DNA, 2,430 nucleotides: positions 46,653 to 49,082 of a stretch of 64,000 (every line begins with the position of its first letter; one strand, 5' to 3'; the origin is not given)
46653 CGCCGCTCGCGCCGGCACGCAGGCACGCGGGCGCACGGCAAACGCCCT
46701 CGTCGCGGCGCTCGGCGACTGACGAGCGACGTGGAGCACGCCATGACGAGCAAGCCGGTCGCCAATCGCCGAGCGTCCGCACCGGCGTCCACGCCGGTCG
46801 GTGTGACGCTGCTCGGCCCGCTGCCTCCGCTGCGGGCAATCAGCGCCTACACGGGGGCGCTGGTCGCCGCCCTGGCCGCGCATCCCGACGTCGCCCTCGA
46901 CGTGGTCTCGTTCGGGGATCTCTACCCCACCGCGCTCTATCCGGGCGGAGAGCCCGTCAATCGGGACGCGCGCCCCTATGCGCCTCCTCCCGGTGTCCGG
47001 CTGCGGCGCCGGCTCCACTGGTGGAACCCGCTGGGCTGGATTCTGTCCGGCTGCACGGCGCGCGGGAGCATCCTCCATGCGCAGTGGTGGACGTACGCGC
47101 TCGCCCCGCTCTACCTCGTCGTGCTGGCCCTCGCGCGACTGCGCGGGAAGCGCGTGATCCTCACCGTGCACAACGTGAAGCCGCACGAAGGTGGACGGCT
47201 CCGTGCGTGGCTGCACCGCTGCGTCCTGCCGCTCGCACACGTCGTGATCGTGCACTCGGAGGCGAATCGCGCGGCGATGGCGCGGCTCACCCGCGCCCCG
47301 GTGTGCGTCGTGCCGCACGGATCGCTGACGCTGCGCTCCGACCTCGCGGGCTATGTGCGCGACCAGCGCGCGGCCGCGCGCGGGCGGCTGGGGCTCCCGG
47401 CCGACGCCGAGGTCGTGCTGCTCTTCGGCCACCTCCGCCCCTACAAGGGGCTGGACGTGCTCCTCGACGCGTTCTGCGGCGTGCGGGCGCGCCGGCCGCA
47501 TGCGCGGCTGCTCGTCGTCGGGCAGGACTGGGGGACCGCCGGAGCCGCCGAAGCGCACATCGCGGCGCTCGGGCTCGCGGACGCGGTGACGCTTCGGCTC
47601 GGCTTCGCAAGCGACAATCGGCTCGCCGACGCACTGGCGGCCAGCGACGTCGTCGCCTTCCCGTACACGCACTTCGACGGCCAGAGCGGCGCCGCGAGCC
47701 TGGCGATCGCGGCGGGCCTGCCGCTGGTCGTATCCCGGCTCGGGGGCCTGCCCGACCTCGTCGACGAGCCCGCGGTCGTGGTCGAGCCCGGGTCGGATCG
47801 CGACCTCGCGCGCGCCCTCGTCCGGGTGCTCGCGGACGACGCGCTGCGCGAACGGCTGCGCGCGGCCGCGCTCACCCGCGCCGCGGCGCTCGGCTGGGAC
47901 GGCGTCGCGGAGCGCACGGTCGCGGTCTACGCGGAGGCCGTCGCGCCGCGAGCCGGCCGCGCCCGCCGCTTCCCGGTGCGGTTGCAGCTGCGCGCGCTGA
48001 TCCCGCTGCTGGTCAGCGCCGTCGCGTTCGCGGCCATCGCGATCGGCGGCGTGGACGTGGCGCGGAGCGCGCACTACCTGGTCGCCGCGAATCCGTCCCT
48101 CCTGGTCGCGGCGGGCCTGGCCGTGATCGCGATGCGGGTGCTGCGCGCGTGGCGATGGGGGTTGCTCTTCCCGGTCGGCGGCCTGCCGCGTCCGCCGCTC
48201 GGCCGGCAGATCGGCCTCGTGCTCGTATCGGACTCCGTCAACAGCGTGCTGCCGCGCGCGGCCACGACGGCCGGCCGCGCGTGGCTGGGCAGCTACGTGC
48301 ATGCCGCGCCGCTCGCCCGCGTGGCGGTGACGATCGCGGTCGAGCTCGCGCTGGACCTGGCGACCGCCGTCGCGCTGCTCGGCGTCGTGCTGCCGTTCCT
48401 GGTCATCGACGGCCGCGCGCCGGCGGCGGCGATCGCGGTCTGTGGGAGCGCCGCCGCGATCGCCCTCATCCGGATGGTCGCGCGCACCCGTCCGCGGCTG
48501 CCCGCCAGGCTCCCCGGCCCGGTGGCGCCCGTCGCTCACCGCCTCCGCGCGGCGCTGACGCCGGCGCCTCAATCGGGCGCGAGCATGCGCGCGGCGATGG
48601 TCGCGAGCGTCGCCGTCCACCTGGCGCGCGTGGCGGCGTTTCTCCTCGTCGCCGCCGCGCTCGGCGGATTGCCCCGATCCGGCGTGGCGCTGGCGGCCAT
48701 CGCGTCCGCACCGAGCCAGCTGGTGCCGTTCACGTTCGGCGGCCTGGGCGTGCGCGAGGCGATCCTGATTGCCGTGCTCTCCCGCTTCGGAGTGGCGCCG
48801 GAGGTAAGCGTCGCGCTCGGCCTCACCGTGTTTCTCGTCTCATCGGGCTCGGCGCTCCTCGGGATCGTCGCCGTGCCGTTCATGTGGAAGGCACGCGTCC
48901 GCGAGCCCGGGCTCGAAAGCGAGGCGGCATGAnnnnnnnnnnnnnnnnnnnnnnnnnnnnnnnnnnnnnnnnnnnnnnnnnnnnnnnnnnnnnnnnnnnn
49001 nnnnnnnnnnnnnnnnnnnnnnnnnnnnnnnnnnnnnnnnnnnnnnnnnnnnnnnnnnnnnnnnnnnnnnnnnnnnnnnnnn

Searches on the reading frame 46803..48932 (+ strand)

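Call 23: search_protein_families(library=pfam, proteins=[window:46803-48932:+], max_evalue=0.01)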
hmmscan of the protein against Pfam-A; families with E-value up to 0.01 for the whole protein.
window:46803-48932:+ (709 aa): 5 families
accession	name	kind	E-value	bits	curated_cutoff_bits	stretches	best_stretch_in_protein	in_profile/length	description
PF13692.12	Glyco_trans_1_4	-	1.5e-21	77.6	27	1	204-345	3-142/142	Glycosyl transferases group 1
PF00534.26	Glycos_transf_1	-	6e-21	75.2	26.4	1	191-356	4-169/172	Glycosyl transferases group 1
PF03706.18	LPG_synthase_TM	-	4.2e-18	66.3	33.4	1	400-680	3-294/302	Lysylphosphatidylglycerol synthase TM region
PF13439.12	Glyco_transf_4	-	2.4e-06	28.1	28.5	1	19-173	10-165/170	Glycosyltransferase Family 4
PF13524.12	Glyco_trans_1_2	-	5.2e-05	23.7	25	1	229-360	10-129/144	Glycosyl transferase-like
